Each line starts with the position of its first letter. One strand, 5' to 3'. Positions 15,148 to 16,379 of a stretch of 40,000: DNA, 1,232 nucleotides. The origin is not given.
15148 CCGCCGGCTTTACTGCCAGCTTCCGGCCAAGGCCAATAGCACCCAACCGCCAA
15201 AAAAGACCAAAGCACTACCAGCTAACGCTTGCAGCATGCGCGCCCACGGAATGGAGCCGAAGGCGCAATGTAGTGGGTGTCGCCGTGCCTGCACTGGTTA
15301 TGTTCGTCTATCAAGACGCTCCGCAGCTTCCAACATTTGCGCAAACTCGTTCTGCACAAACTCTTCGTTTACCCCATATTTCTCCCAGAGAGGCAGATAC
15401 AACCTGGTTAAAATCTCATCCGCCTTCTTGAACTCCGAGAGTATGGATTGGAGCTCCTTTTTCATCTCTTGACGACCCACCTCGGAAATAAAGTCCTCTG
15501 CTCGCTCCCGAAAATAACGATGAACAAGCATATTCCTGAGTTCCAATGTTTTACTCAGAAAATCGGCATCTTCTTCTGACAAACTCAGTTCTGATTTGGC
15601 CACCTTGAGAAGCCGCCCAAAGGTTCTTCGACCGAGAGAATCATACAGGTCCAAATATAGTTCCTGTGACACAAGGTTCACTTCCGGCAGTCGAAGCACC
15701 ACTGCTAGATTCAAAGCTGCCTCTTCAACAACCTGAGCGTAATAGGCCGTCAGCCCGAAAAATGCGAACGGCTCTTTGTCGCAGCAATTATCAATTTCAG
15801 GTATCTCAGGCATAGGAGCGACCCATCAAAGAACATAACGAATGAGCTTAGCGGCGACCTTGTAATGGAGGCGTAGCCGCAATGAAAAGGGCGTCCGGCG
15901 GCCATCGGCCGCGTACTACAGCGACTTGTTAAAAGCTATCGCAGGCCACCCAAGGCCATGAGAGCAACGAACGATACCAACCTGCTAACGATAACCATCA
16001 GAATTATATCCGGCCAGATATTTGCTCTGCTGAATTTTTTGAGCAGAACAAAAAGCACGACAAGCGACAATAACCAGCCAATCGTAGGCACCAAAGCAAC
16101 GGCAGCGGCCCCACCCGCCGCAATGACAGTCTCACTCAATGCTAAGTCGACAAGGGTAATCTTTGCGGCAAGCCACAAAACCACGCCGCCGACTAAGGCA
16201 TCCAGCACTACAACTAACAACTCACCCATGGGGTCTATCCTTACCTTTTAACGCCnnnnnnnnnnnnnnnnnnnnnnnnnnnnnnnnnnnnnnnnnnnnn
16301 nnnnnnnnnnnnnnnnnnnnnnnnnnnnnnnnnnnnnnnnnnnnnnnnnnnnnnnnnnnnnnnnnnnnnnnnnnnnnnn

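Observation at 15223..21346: attI-proximal block of cassettes enriched in nuclease, nucleotidyltransferase and Abi-like domains: candidate anti-phage cargo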

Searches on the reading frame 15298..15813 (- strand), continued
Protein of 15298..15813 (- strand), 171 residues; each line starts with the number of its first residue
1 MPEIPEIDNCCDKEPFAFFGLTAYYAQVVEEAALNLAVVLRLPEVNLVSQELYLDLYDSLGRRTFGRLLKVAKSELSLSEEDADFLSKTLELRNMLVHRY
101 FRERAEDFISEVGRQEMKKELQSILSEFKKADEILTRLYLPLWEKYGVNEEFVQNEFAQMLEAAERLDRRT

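Call 101: search_protein_families(library=padloc, alignment_id=A4, max_evalue=0.01)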
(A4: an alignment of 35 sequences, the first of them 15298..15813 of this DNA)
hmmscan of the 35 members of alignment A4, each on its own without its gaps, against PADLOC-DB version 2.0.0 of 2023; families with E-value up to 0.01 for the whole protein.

A. member 1, window:15298-15813:- (171 aa): 1 family
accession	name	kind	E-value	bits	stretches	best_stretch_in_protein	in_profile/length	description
PDLC01679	Cas13-ApeA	-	0.00058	17.8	0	116-171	11-65/187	Cas13-ApeA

B. families by the number of members that match (of 35 scanned): 5 families
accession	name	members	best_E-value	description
PDLC01679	Cas13-ApeA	2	0.00058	Cas13-ApeA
PDLC02944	RT_III-A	1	0.00064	-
PDLC02235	AbiEi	1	0.0029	AbiEi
PDLC02954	RT_VIII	1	0.0038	-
PDLC02962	RT-TIR_XII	1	0.0051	single gene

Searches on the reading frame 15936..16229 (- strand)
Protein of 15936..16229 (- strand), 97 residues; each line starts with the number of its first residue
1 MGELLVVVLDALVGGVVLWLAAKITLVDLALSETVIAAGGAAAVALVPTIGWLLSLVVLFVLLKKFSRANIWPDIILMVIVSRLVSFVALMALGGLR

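Call 5: search_protein_families(library=pfam, max_evalue=1, proteins=[window:15936-16229:-])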
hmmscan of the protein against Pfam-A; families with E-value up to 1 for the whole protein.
window:15936-16229:- (97 aa): 2 families
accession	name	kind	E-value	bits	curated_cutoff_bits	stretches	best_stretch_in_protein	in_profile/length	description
PF18936.5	DUF5684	-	0.083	14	27.4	1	42-80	24-62/81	Family of unknown function (DUF5684)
PF07331.16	TctB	-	0.58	10.8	29.1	1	28-88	65-127/137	Tripartite tricarboxylate transporter TctB family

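Call 6: search_protein_families(library=padloc, max_evalue=1, proteins=[window:15936-16229:-])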
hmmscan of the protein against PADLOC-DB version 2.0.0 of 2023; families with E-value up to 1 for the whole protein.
window:15936-16229:- (97 aa): 0 families

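Call 8: search_protein_families(library=ncbifam, max_evalue=1, proteins=[window:15936-16229:-])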
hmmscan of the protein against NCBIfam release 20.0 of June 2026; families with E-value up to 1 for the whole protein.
window:15936-16229:- (97 aa): 0 families

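Call 9: search_protein_families(library=phrogs, max_evalue=1, proteins=[window:15936-16229:-])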
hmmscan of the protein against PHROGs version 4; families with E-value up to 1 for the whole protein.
window:15936-16229:- (97 aa): 1 family
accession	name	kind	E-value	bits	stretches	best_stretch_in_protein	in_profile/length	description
phrog_605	-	unknown function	0.27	11.8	1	30-61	145-177/196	-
